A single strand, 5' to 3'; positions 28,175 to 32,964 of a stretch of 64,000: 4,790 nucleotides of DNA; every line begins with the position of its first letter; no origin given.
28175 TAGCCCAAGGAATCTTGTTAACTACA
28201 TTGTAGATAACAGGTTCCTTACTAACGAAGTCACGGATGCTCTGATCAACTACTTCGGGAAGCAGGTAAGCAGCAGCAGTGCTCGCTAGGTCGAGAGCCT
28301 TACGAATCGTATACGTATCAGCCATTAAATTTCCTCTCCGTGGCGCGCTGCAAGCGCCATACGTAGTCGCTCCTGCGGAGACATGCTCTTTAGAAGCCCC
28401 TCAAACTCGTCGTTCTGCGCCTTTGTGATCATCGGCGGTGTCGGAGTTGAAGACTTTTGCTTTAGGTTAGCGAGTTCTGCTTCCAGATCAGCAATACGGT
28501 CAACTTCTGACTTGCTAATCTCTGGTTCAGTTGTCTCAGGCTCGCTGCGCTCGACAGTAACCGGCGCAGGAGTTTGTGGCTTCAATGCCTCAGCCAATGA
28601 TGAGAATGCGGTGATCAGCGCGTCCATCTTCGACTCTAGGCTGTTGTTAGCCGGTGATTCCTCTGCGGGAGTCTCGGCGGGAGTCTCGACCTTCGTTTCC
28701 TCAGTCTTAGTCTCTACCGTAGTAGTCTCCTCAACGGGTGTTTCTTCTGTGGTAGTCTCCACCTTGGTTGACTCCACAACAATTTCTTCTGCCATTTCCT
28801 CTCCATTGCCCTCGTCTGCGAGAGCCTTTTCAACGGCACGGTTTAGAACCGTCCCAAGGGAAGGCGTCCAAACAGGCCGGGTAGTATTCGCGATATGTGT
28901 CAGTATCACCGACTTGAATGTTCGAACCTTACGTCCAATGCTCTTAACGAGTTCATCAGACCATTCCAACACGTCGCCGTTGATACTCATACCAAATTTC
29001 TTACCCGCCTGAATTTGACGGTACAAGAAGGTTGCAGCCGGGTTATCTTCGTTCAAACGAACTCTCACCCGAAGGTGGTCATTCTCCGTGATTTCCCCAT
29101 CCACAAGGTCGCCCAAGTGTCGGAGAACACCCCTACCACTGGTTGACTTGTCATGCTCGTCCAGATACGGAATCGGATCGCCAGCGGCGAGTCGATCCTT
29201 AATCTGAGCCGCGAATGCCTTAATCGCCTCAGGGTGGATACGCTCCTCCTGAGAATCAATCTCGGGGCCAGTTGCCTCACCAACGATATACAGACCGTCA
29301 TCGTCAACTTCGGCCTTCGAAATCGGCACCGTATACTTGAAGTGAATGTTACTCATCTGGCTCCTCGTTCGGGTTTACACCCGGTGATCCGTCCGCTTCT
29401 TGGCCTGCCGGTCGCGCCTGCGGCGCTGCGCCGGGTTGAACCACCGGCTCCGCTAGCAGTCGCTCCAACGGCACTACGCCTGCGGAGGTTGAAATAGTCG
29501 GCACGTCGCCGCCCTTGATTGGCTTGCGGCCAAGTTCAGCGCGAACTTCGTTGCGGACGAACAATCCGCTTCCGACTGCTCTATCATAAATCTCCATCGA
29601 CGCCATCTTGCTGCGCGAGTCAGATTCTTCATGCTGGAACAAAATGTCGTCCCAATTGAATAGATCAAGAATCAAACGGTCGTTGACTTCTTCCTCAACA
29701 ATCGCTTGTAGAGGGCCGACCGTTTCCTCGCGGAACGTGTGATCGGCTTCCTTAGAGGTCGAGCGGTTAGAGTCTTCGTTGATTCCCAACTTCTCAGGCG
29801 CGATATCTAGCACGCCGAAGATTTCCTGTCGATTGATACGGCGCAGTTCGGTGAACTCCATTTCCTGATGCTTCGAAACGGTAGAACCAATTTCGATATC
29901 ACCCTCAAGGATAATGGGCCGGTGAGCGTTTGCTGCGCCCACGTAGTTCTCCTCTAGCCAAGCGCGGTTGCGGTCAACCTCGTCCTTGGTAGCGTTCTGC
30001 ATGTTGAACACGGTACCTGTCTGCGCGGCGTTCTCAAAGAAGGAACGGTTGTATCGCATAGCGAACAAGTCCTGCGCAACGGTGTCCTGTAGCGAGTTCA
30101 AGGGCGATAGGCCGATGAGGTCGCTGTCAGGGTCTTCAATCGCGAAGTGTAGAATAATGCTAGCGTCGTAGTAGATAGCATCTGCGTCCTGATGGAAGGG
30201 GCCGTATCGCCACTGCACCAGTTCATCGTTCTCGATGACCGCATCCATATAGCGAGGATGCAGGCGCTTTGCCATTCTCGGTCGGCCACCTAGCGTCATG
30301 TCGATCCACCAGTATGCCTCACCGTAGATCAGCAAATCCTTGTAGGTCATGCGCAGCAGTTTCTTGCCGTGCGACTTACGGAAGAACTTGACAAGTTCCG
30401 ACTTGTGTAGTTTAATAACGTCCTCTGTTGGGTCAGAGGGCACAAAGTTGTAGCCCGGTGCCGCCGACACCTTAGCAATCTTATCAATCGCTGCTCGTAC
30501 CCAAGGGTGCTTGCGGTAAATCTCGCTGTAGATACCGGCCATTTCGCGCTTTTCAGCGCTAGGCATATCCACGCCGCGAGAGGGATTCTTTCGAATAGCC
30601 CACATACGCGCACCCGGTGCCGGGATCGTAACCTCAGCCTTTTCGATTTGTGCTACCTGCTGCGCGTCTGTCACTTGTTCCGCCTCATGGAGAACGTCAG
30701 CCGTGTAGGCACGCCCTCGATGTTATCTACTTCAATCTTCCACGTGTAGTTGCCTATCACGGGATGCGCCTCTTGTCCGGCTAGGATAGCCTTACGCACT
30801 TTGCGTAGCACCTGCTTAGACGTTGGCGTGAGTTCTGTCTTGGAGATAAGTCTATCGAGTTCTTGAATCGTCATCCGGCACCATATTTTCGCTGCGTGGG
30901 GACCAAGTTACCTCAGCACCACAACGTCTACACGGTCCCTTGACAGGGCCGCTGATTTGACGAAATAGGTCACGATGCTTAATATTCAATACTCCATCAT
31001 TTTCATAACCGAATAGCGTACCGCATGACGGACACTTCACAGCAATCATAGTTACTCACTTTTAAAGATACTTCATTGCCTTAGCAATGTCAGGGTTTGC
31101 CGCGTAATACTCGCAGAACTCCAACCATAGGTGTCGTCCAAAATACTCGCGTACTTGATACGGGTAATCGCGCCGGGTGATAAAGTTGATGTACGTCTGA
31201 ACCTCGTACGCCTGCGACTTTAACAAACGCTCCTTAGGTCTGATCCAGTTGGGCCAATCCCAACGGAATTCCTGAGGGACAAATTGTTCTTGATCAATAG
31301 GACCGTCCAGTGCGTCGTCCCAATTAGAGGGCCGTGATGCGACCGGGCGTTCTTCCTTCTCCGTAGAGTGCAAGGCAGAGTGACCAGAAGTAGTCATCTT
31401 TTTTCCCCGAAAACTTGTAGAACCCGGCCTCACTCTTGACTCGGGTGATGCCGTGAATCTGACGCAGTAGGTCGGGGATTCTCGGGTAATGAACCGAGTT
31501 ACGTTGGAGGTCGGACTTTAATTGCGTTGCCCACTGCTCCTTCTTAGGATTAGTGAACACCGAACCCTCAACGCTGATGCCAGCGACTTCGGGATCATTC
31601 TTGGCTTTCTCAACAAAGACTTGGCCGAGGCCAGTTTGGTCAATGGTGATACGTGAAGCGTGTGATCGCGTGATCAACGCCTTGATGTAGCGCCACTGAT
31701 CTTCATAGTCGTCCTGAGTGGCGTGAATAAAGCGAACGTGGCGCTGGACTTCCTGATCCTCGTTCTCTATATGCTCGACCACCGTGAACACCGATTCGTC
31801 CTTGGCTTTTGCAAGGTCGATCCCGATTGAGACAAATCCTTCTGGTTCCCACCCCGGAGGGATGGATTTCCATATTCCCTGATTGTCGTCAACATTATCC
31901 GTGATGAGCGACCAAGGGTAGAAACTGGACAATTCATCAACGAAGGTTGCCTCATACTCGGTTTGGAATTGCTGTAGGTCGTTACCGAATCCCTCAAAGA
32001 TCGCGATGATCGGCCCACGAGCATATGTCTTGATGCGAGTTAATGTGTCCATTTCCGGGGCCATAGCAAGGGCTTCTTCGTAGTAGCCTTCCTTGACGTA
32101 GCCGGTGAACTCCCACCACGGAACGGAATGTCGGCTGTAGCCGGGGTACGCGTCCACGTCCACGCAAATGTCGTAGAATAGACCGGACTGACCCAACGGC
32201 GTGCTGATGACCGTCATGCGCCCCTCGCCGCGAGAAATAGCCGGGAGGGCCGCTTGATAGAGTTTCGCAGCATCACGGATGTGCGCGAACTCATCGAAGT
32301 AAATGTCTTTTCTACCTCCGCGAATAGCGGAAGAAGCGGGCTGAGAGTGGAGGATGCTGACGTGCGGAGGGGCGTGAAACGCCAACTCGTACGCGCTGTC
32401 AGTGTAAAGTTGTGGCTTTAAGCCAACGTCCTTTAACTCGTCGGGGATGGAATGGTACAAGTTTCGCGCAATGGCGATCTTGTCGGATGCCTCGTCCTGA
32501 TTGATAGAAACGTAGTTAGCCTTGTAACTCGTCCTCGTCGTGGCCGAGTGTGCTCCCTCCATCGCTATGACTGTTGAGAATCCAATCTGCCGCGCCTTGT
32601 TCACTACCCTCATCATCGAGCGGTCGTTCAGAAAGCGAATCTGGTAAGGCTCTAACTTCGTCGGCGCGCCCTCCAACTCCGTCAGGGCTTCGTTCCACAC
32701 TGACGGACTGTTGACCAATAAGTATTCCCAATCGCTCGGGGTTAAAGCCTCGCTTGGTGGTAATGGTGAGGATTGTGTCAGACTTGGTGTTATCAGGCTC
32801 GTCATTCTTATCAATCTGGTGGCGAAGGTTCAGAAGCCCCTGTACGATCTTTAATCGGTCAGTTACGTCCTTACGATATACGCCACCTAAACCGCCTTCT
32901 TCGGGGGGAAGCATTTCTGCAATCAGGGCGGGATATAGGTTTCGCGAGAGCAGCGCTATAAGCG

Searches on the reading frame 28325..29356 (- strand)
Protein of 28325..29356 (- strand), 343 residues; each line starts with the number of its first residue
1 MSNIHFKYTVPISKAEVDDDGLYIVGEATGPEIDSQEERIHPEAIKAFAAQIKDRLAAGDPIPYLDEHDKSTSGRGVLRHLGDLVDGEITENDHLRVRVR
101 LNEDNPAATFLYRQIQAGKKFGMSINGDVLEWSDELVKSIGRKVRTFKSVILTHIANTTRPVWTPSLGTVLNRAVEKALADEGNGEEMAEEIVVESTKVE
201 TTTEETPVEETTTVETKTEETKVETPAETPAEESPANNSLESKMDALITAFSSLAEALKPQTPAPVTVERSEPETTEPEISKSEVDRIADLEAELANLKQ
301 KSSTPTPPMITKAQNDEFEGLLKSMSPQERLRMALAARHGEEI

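Call 37: search_protein_families(library=pfam, proteins=[window:28325-29356:-], max_evalue=0.01)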
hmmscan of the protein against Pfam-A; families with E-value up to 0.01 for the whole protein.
window:28325-29356:- (343 aa): 0 families

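Call 38: search_protein_families(library=phrogs, proteins=[window:28325-29356:-], max_evalue=0.001)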
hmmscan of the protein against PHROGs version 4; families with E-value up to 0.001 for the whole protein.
window:28325-29356:- (343 aa): 1 family
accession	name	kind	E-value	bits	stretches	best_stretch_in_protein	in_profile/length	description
phrog_80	-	head and packaging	3e-05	24.4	1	15-153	229-360/607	head maturation protease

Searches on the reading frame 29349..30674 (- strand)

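Call 11: search_protein_families(library=phrogs, proteins=[window:29349-30674:-], max_evalue=0.001)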
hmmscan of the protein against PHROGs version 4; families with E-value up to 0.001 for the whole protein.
window:29349-30674:- (441 aa): 6 families
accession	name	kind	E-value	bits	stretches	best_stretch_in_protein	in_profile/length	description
phrog_2662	-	head and packaging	2.6e-55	189.3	1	42-401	53-426/717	portal protein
phrog_12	-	head and packaging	6.6e-52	178.4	1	48-437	85-462/646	portal protein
phrog_5929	-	head and packaging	1.3e-14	55.1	1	209-395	8-196/228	portal protein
phrog_37955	-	head and packaging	1.8e-08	34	1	253-393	348-487/945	portal protein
phrog_9232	-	head and packaging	2e-08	34.6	0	34-86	48-99/502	portal protein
phrog_68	-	head and packaging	4e-05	23.4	1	107-342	96-335/344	portal protein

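Call 12: search_protein_families(library=pfam, proteins=[window:29349-30674:-], max_evalue=0.001)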
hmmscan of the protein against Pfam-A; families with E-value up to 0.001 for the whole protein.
window:29349-30674:- (441 aa): 1 family
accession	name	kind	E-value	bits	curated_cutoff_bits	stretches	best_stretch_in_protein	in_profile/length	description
PF04860.17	Phage_portal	-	2.9e-48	165.1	39.1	1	58-382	2-321/321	Phage portal protein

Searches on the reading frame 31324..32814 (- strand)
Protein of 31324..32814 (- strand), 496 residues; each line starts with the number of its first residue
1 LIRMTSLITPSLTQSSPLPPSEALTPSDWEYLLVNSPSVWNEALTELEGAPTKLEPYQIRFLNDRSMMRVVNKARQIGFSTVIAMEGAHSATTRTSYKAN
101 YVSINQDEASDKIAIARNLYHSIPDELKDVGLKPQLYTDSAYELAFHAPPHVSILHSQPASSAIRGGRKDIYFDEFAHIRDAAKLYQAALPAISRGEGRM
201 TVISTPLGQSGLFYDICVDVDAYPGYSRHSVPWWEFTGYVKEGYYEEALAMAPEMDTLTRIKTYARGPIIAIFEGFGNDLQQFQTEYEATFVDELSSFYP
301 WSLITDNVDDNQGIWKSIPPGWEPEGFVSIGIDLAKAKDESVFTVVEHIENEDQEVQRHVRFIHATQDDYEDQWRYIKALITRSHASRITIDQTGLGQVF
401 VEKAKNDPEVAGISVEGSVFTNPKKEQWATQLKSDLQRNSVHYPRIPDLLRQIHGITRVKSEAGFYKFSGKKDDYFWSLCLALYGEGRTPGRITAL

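Call 11: search_protein_families(library=phrogs, proteins=[window:31324-32814:-], max_evalue=0.001)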
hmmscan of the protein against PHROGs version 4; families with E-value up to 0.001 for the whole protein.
window:31324-32814:- (496 aa): 6 families
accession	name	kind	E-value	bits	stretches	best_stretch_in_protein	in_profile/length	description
phrog_22646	-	unknown function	9.6e-37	127.9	1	42-290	25-267/374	-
phrog_2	-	head and packaging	6.7e-32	112.1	1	50-485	262-591/807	terminase large subunit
phrog_5909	-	head and packaging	1.9e-21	77.5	1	278-485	55-267/285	terminase large subunit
phrog_5713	-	head and packaging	2.3e-10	41.6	1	368-486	4-125/143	terminase large subunit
phrog_7579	-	head and packaging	8.5e-07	29.4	1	55-221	6-162/239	terminase large subunit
phrog_675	-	head and packaging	4.8e-06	26.1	1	36-107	23-96/576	terminase large subunit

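Call 12: search_protein_families(library=pfam, proteins=[window:31324-32814:-], max_evalue=0.001)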
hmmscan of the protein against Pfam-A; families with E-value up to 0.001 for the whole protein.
window:31324-32814:- (496 aa): 2 families
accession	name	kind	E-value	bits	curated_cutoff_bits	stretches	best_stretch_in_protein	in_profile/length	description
PF03237.21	Terminase_6N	-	1.4e-09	38.4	22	1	72-217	3-146/215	Terminase large subunit, T4likevirus-type, N-terminal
PF17289.8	Terminase_6C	-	5.2e-07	30.2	22.6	1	330-483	1-152/155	Terminase RNaseH-like domain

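Call 67: search_dna_similar(query=window:31324-32814:-, collection=phages, mode=protein, max_rows=12)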
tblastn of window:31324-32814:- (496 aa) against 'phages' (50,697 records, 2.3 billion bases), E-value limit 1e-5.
Records with a match: 33; places in all: 33; records where one place covers at least 80% of the query: 11.
Best place of each record, by identity: <60% 33.
By first word of the organism name: Vibrio 5; Pseudomonas 4; Klebsiella 4; Sinorhizobium 2; Rhodovulum 2; Halogranum 2; Serratia 2; Escherichia 2; Brevibacillus 1; Alteromonadaceae 1; and 8 more.
By host as written in the record: Vibrio cyclitrophicus 4; Klebsiella pneumoniae NI9 3; Pseudomonas aeruginosa PAO1 (ATCC 15692) 2; Sinorhizobium meliloti NRRL L-50 2; Rhodovulum sp. P5 2; Halogranum sp. SS5-1 2; Pseudomonas fluorescens SBW25 2; Serratia marcescens 2; and 13 more.
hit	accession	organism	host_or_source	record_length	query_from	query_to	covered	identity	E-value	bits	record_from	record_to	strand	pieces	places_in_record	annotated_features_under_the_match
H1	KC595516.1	Brevibacillus phage Emery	Brevibacillus laterosporus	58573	44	482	89%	28.0%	2e-40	161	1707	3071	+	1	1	terminase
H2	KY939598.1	Alteromonadaceae phage B23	Alteromonadaceae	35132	43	484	89%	26.6%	3e-19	98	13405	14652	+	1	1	terminase large subunit | terminase small subunit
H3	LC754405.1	Thermus phage MN1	Thermus thermophilus HB8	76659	40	483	90%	26.3%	6e-24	112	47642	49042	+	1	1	terminase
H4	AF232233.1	Pseudomonas phage B3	Pseudomonas aeruginosa PAO1 (ATCC 15692)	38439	56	484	86%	25.3%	7e-21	102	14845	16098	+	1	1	large terminase subunit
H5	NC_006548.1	Pseudomonas phage B3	Pseudomonas aeruginosa PAO1 (ATCC 15692)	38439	56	484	86%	25.3%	7e-21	102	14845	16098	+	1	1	terminase family protein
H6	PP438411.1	Leptolyngbya phage Lsp-JY19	Leptolyngbya boryana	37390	56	481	86%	25.2%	4e-16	88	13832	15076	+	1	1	terminase large subunit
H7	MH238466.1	Pasteurella phage AFS-2018a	Pasteurella multocida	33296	52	464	83%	25.8%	1e-17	92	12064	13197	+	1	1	terminase large subunit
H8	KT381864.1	Thiobacimonas phage vB_ThpS-P1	Thiobacimonas profunda JLT2016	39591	56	477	85%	25.1%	8e-17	90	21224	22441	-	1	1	terminase large subunit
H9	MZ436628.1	Microcystis phage Mwe-Yong1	Microcystis sp.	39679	56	490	88%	23.9%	4e-20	100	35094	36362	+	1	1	terminase large subunit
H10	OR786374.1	Sinorhizobium phage StopSmel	Sinorhizobium meliloti NRRL L-50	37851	56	483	86%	24.2%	2e-16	89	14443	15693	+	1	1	terminase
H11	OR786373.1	Sinorhizobium phage Aussie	Sinorhizobium meliloti NRRL L-50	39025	56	483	86%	24.0%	2e-16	89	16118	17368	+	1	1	terminase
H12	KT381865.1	Pelagibaca phage vB_PeaS-P1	Pelagibaca abyssi JLT2014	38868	143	483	69%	25.9%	7e-14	81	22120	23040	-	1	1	terminase large subunit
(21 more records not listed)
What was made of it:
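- On Tail fibre (functional class): The best TerL match to an isolate is 28% identical (call 67).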
